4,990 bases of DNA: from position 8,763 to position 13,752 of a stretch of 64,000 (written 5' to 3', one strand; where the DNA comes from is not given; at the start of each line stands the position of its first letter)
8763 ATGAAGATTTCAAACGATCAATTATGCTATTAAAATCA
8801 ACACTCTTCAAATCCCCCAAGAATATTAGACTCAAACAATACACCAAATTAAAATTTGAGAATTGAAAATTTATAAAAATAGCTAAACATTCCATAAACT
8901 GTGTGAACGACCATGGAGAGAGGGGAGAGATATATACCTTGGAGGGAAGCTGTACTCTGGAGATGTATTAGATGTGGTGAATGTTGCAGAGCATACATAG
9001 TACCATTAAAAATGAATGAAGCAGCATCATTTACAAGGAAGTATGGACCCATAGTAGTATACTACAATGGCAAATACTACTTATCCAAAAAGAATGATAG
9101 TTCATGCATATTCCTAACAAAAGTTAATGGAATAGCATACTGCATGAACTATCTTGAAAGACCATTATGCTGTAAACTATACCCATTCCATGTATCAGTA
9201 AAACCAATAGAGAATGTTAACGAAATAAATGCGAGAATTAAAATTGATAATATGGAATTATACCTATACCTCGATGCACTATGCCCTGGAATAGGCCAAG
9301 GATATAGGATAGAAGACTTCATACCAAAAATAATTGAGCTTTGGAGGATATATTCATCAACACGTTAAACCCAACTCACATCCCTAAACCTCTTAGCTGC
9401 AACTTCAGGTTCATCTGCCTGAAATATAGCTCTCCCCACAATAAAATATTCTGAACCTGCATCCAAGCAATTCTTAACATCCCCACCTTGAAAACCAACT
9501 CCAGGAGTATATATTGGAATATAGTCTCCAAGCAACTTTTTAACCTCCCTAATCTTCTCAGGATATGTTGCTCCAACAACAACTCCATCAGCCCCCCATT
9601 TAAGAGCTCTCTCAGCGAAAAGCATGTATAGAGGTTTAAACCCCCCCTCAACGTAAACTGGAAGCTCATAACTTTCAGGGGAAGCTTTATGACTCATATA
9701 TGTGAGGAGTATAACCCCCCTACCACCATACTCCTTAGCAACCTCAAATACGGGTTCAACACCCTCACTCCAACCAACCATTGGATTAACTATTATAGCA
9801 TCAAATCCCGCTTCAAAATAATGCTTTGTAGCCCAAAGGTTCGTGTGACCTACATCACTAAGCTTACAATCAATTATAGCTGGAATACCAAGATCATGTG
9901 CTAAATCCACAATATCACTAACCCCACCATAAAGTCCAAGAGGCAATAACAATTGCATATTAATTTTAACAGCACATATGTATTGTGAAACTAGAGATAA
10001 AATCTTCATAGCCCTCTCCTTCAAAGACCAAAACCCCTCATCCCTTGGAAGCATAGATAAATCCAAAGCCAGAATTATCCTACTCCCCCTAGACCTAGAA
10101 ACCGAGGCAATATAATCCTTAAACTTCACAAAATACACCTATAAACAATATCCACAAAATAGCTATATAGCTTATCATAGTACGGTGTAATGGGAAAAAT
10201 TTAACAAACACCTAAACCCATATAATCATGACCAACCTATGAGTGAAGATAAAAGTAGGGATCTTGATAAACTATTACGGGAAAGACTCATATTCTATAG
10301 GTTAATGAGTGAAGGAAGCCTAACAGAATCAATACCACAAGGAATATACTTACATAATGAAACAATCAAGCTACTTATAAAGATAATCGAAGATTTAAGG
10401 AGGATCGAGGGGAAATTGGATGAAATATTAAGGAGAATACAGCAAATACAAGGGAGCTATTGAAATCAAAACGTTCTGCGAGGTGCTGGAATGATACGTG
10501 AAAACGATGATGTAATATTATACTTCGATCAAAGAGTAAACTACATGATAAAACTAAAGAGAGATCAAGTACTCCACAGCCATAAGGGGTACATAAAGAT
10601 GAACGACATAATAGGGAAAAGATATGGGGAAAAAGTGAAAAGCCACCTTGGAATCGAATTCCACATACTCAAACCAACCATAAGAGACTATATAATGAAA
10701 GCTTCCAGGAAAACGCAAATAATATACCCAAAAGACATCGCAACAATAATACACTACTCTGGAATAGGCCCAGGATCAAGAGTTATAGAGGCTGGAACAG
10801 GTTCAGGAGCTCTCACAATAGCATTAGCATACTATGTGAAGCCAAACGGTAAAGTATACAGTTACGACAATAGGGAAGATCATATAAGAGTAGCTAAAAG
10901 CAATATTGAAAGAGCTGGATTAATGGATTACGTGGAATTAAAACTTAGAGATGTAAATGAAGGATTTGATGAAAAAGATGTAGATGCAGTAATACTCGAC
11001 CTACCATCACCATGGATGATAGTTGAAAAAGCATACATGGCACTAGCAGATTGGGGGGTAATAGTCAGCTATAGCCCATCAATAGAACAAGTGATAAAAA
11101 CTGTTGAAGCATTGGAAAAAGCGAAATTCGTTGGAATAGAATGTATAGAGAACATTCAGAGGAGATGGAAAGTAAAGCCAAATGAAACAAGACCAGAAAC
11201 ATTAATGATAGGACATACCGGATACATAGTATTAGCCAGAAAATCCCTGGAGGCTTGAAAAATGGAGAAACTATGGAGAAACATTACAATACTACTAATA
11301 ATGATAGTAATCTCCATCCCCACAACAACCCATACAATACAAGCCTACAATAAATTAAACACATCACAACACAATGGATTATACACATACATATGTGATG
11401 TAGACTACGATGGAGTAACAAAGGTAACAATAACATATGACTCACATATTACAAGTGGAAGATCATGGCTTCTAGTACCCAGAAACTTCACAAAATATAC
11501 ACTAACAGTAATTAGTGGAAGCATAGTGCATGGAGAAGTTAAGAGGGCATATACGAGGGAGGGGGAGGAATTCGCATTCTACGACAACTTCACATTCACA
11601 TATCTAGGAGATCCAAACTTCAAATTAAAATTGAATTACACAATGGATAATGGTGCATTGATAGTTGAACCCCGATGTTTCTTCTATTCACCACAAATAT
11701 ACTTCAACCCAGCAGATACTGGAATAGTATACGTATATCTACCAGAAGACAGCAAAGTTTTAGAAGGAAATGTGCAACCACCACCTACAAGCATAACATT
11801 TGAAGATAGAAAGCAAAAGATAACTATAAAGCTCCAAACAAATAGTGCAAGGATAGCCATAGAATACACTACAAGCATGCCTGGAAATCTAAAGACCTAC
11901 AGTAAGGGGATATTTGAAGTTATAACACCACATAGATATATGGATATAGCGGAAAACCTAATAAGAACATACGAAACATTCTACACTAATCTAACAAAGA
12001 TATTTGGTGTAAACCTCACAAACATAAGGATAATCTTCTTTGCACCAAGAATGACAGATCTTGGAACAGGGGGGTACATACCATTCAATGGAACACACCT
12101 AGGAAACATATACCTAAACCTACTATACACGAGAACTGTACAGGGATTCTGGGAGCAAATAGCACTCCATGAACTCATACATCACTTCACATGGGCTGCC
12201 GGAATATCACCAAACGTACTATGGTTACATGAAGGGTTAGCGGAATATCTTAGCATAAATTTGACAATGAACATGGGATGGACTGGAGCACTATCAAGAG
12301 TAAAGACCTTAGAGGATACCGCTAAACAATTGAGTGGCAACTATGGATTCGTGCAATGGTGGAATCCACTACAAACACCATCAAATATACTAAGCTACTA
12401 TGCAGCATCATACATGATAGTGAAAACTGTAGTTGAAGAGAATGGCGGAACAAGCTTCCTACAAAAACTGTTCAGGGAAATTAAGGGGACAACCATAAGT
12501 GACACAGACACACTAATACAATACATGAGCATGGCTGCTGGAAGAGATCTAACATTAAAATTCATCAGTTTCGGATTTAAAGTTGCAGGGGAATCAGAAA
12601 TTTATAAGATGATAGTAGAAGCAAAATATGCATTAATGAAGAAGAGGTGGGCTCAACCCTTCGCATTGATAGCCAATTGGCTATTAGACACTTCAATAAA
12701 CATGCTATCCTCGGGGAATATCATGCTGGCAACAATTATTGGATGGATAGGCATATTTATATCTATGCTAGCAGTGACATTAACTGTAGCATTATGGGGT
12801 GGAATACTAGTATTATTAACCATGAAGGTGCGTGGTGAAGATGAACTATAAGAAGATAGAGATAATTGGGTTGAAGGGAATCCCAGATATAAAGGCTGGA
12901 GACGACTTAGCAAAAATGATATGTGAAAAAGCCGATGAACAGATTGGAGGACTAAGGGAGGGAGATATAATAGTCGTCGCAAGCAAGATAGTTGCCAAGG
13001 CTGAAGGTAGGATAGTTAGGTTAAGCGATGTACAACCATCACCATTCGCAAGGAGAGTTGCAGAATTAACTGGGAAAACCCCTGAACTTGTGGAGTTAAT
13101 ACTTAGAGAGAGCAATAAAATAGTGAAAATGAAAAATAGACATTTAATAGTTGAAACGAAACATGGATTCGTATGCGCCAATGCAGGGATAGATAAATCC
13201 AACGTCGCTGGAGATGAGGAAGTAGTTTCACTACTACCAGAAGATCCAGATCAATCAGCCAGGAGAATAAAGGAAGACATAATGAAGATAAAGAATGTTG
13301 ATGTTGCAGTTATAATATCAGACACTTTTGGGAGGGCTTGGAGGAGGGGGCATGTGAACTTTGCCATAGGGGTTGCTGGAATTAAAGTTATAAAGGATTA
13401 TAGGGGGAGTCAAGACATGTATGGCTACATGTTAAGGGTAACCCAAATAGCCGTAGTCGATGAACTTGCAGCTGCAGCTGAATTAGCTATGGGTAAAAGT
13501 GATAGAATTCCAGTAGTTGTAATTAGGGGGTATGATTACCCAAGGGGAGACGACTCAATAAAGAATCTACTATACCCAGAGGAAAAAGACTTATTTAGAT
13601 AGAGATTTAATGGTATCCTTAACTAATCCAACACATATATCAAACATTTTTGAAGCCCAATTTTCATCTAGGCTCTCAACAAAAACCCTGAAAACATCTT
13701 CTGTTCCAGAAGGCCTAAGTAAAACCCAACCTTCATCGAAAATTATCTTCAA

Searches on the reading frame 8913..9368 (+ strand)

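Call 13: search_protein_families(library=pfam, proteins=[window:8913-9368:+], max_evalue=0.001)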
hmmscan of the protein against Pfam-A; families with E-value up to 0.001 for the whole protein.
window:8913-9368:+ (151 aa): 1 family
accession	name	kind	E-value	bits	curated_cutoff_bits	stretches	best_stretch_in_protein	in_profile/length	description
PF03692.20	CxxCxxCC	-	1.6e-09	38.8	23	1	18-101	2-73/85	Putative zinc- or iron-chelating domain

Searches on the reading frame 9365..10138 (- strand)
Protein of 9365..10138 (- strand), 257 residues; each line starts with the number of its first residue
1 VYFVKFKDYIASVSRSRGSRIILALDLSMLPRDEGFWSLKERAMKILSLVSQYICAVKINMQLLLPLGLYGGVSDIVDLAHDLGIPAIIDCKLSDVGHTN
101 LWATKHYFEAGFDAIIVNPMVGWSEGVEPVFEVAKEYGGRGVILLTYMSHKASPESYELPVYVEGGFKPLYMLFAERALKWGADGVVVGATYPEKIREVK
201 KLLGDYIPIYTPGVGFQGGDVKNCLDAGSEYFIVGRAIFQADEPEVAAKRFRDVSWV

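Call 13: search_protein_families(library=pfam, proteins=[window:9365-10138:-], max_evalue=0.001)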
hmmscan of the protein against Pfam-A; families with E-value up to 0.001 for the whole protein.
window:9365-10138:- (257 aa): 1 family
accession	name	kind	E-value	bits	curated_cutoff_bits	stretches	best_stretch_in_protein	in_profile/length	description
PF00215.30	OMPdecase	-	5.1e-34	118.5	27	1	19-251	1-221/221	Orotidine 5'-phosphate decarboxylase / HUMPS family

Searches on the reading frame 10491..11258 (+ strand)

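Call 14: search_protein_families(library=pfam, proteins=[window:10491-11258:+], max_evalue=0.001)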
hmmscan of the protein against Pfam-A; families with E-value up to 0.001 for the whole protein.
window:10491-11258:+ (255 aa): 15 families
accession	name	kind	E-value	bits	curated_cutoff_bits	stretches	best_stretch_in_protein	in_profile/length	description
PF08704.16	GCD14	-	1.9e-46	159.2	26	1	58-233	4-184/247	tRNA methyltransferase complex GCD14 subunit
PF13847.12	Methyltransf_31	-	2.1e-13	50.6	27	1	94-222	3-133/145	Methyltransferase domain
PF01135.25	PCMT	-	9e-11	42.4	20.3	1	66-169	45-148/210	Protein-L-isoaspartate(D-aspartate) O-methyltransferase (PCMT)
PF13649.12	Methyltransf_25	-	9.2e-07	29.9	27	1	98-169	1-70/97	Methyltransferase domain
PF02475.24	TRM5-TYW2_MTfase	-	2e-06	28.3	28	1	93-209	35-153/164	TRM5/TYW2 methyltransferase domain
PF06325.19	PrmA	-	3.9e-06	27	22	1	94-207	161-271/296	Ribosomal protein L11 methyltransferase (PrmA)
PF05175.20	MTS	-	1.1e-05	25.6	23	1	96-169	33-104/170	Methyltransferase small domain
PF14801.12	TrmI-like_N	-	1.3e-05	25.5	24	1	14-46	15-47/50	TrmI-like N-terminal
PF13578.12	Methyltransf_24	-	7.9e-05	23.9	26.3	1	99-172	1-77/105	Methyltransferase domain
PF08241.18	Methyltransf_11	-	0.00015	22.8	21.2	1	100-169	2-66/95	Methyltransferase domain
PF21985.2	TR61B_FKBP-like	-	0.00015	22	27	1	17-54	18-55/55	TR61B FKBP-like domain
PF01596.23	Methyltransf_3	-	0.0004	20.2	22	1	96-161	46-111/204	O-methyltransferase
PF12847.13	Methyltransf_18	-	0.00055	20.4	27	1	92-168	12-87/151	Methyltransferase domain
PF01209.24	Ubie_methyltran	-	0.00068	19.5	20.1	0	86-149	39-101/233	ubiE/COQ5 methyltransferase family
PF01170.24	UPF0020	-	0.00091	19.4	22.3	0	118-172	75-130/197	RMKL-like, methyltransferase domain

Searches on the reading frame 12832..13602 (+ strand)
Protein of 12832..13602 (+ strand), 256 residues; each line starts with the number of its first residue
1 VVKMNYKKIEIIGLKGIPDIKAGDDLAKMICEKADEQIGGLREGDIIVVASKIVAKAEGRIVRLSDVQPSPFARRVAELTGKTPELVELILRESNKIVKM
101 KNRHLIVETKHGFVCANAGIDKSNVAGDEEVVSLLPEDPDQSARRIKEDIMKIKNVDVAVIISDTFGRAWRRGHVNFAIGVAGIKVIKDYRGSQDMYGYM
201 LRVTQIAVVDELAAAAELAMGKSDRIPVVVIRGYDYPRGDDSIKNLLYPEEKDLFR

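Call 14: search_protein_families(library=pfam, proteins=[window:12832-13602:+], max_evalue=0.001)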
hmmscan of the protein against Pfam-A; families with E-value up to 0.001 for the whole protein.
window:12832-13602:+ (256 aa): 1 family
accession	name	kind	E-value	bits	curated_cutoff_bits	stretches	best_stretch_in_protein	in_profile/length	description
PF01996.21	F420_ligase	-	5.6e-78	261.8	25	1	17-233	4-218/218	F420-0:Gamma-glutamyl ligase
